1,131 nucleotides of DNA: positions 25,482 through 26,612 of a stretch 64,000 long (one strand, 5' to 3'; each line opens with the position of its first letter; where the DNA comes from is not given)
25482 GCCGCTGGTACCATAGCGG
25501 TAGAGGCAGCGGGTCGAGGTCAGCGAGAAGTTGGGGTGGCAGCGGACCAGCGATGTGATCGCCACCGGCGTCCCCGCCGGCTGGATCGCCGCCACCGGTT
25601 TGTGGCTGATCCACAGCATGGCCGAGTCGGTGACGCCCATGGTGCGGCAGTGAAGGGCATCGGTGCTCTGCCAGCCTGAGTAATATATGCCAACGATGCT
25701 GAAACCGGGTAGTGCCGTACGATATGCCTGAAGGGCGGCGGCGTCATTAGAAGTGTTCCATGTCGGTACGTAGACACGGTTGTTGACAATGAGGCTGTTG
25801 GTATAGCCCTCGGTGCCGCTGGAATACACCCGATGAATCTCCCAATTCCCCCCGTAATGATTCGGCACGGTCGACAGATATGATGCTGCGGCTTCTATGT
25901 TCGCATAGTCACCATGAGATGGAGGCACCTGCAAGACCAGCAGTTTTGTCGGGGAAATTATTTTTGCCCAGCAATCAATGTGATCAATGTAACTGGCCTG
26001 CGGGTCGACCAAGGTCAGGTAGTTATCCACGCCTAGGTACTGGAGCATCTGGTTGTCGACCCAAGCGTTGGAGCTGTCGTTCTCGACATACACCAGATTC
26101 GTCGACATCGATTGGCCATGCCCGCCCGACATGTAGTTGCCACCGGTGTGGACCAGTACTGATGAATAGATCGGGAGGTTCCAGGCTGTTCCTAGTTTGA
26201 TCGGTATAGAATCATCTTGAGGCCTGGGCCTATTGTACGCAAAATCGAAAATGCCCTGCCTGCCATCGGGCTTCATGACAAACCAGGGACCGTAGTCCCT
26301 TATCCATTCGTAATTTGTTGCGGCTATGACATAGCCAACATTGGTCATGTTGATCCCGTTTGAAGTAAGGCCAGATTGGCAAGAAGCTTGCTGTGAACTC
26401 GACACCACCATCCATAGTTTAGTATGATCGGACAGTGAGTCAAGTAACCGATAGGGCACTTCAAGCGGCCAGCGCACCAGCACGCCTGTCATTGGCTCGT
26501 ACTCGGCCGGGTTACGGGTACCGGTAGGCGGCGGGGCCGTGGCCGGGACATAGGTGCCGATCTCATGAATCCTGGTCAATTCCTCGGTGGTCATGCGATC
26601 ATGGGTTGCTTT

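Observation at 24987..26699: PPAD/agmatine-deiminase-like enzyme carrying a T9SS sorting tail, with a low-GC catalytic core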

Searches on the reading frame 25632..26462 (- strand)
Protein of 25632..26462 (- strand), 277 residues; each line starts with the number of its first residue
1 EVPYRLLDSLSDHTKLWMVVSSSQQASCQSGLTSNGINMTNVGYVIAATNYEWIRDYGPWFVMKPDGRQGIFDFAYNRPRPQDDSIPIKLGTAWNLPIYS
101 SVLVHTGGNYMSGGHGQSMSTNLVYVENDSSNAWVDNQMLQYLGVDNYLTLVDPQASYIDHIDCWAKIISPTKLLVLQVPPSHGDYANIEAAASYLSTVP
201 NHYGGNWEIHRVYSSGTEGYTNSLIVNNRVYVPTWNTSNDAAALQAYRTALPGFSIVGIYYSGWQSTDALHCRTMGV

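Call 28: find_homologous_proteins(query=window:25632-26462:-, max_evalue=1e-20)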
Query seq(277 aa) (277 aa): 646 proteins with E <= 1e-20 among 1118 candidates; the best 120 are listed.
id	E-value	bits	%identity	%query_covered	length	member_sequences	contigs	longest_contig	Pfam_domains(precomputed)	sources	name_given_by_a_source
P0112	1.4e-106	374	67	86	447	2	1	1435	PF04371.21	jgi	jgi:hypothetical protein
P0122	1.1e-93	332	59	86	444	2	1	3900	PF18962.8,PF04371.21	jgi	jgi:agmatine/peptidylarginine deiminase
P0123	1.5e-93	331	52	95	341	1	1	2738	PF04371.21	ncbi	-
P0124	3.5e-92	327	60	83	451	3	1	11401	PF18962.8,PF04371.21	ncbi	-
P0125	2.4e-91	324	57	84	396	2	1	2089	PF04371.21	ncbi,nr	ncbi:MAG: agmatine deiminase family protein, partial [Candidatus Fermentibacteraceae bacterium]|nr:a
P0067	9.5e-86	306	80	60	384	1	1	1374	PF18962.8,PF13860.13,PF04371.21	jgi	-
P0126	2.1e-79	285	57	77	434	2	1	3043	PF18962.8,PF04371.21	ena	-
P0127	3.5e-79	284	50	99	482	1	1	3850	PF04371.21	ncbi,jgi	-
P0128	1.1e-77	279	46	99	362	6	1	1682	PF04371.21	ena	-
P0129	9.7e-77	276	43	98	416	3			PF00404.25,PF04371.21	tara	tara:strand:- start:45 stop:1295 length:1251 start_codon:yes stop_codon:yes gene_type:complete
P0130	1.5e-76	275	47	100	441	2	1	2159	PF04371.21,PF22184.3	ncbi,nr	ncbi:MAG TPA: agmatine deiminase family protein, partial [Candidatus Cloacimonadota bacterium]|nr:ag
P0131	8.9e-76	273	46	98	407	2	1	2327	PF04371.21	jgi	-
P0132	1.3e-75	272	48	100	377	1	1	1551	PF04371.21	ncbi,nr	ncbi:MAG: agmatine deiminase family protein, partial [Candidatus Krumholzibacteria bacterium]|nr:agm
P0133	2.1e-75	272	58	71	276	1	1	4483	PF04371.21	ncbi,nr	ncbi:MAG: agmatine deiminase family protein, partial [Candidatus Fermentibacteria bacterium]|nr:agma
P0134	2.8e-75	271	57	73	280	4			PF04371.21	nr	nr:agmatine deiminase family protein [Candidatus Fermentibacter daniensis]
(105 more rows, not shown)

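Call 29: find_related_loci(query=window:25632-26462:-, collection=genome_contigs, flank=4000)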
Query seq(277 aa) (277 aa) in genome_contigs; peptide patterns used: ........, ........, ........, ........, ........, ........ (x = any residue, [..] = any of these).
559 stretches matched a pattern; 548 encode a relative of the query (tblastn E <= 1e-3); the best 80 are kept; 80 distinct loci.
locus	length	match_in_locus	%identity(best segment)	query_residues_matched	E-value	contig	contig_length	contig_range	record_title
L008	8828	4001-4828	81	2-277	7e-155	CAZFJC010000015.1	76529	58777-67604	MAG TPA_asm: uncultured bacterium isolate binchicken_co7_184 genome assembly, contig: NODE_635_length_76529_cov_13.17965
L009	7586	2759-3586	78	2-277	1e-149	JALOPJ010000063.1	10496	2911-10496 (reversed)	MAG: Candidatus Edwardsbacteria bacterium isolate Prado126 scaffold_10866, whole genome shotgun sequence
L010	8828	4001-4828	67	2-277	5e-124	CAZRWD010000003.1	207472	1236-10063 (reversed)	MAG TPA_asm: uncultured bacterium isolate binchicken_co26_181 genome assembly, contig: NODE_47_length_207472_cov_173.388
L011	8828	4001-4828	63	2-277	1e-123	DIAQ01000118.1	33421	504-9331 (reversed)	MAG TPA_asm: candidate division Hyd24-12 bacterium UBA5074 UBA5074_contig_612, whole genome shotgun sequence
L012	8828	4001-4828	62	2-277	7e-121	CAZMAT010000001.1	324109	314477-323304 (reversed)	MAG TPA_asm: uncultured bacterium isolate SRP192927_co6_414 genome assembly, contig: NODE_2_length_324109_cov_34.395190,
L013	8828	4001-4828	64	2-277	2e-120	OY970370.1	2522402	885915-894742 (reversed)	MAG: Candidatus Fermentibacteria bacterium isolate MFD00905.bin.1.36 genome assembly, chromosome: 1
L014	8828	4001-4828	61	2-277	2e-120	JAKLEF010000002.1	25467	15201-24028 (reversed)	MAG: Candidatus Fermentibacteria bacterium isolate RA.bin127 RA.bin127_2, whole genome shotgun sequence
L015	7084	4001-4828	59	2-277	1e-118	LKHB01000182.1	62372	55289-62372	MAG: Candidatus Fermentibacter daniensis isolate Dam_1 contig4, whole genome shotgun sequence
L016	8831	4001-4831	59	1-277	2e-116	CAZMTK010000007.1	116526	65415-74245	MAG TPA_asm: uncultured bacterium isolate binchicken_co27_46 genome assembly, contig: NODE_219_length_116526_cov_54.0496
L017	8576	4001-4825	60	2-277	9e-116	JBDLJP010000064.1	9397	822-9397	MAG: Candidatus Fermentibacteria bacterium isolate MAG102 MAG102_64, whole genome shotgun sequence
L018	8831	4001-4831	58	2-277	1e-114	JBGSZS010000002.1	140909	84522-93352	MAG: Candidatus Fermentibacteraceae bacterium isolate JTS-AC53 k141_3615225, whole genome shotgun sequence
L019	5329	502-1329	57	2-277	2e-114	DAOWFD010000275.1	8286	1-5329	MAG TPA_asm: Candidatus Aegiribacteria sp. isolate CSMAG_1956 CSMAG_1956_k141_1308870_length_8286_cov_9.0000, whole geno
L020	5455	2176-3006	59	1-277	4e-113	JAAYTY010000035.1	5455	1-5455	MAG: Candidatus Fermentibacteria bacterium isolate AS27yjCOA_107 28500_AS27, whole genome shotgun sequence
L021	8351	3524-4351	57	2-277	8e-113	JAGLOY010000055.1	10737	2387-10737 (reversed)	MAG: Candidatus Aegiribacteria sp. isolate RS_7_6 ROV157_7.bin.6.fa_55, whole genome shotgun sequence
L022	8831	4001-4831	58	2-277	1e-112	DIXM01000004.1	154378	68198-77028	MAG TPA_asm: candidate division Hyd24-12 bacterium UBA6080 UBA6080_contig_1728, whole genome shotgun sequence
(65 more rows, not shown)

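Call 52: find_related_loci(query=window:25632-26462:-, collection=metagenome_contigs, flank=3000)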
Query seq(277 aa) (277 aa) in metagenome_contigs; peptide patterns used: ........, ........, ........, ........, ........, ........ (x = any residue, [..] = any of these).
600 stretches matched a pattern (row limit reached: there are more); 570 encode a relative of the query (tblastn E <= 1e-3); the best 80 are kept; 80 distinct loci.
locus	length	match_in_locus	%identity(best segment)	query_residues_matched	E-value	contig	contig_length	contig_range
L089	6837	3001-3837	73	2-277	1e-145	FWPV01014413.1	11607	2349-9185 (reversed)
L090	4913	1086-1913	61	2-277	9e-122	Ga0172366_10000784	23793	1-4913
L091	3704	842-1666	61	3-277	4e-123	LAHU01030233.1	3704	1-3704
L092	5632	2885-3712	61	2-277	7e-120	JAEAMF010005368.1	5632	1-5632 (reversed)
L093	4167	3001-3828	61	2-277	3e-119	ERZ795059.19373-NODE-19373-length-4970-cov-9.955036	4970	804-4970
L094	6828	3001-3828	59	2-277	1e-118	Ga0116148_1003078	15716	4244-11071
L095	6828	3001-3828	59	2-277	1e-118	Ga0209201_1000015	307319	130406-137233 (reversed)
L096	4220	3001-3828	59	2-277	2e-118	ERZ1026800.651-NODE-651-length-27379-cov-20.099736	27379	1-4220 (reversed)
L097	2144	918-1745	58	2-277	6e-120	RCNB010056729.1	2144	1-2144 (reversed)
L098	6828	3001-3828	58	2-277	9e-113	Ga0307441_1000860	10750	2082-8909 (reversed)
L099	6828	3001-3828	58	2-277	7e-113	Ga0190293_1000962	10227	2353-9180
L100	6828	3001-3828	58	2-277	8e-112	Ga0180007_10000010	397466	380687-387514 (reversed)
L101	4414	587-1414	59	2-277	6e-111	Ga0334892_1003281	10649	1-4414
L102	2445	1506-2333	58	2-277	1e-112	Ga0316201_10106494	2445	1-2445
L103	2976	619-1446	57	2-277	4e-111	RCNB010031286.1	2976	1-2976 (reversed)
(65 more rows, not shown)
